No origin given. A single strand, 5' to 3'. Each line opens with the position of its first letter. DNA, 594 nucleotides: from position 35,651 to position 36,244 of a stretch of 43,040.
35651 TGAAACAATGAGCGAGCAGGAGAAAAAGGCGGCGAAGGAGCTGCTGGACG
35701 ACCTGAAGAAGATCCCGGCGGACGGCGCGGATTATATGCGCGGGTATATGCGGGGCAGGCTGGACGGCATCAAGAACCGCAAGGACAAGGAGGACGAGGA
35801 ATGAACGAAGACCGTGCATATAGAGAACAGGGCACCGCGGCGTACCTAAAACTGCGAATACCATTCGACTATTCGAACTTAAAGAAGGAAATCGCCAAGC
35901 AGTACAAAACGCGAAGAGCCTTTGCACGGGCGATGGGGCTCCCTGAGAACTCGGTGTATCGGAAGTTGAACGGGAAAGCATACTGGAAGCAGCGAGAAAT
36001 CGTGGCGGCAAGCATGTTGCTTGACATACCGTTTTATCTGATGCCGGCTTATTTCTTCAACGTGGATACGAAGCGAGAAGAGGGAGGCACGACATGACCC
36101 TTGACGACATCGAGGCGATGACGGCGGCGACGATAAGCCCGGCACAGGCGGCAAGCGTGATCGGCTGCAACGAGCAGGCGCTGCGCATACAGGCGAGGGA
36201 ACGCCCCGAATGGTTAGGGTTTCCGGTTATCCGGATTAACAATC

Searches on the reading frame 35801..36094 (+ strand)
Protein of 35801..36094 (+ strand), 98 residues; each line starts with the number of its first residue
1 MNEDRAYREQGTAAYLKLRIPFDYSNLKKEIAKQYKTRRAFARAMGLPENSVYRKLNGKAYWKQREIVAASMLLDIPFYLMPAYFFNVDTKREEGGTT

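Call 35: search_protein_families(library=phrogs, proteins=[window:35801-36094:+], max_evalue=0.01)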
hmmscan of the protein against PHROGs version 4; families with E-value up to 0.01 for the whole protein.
seq(98 aa): 5 families
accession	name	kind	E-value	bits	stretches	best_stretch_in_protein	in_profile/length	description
phrog_4583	-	transcription regulation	8.9e-09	36.3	1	26-77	14-65/81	transcriptional repressor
phrog_925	-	DNA, RNA and nucleotide metabolism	7.9e-08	33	1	26-64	8-46/67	HTH DNA binding protein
phrog_3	-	transcription regulation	0.00016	22.5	1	20-87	86-152/430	transcriptional repressor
phrog_3642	-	DNA, RNA and nucleotide metabolism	0.0012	19.7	1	28-61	13-47/79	HTH DNA binding protein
phrog_4779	-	transcription regulation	0.0018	19.8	1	26-66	6-46/98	transcriptional regulator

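Call 36: search_protein_families(library=pfam, proteins=[window:35801-36094:+], max_evalue=0.01)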
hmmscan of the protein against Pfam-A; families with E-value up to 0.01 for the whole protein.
seq(98 aa): 1 family
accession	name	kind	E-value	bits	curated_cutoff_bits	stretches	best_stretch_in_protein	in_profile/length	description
PF05339.17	DUF739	-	1.9e-17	63.6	27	1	22-87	3-68/69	Protein of unknown function (DUF739)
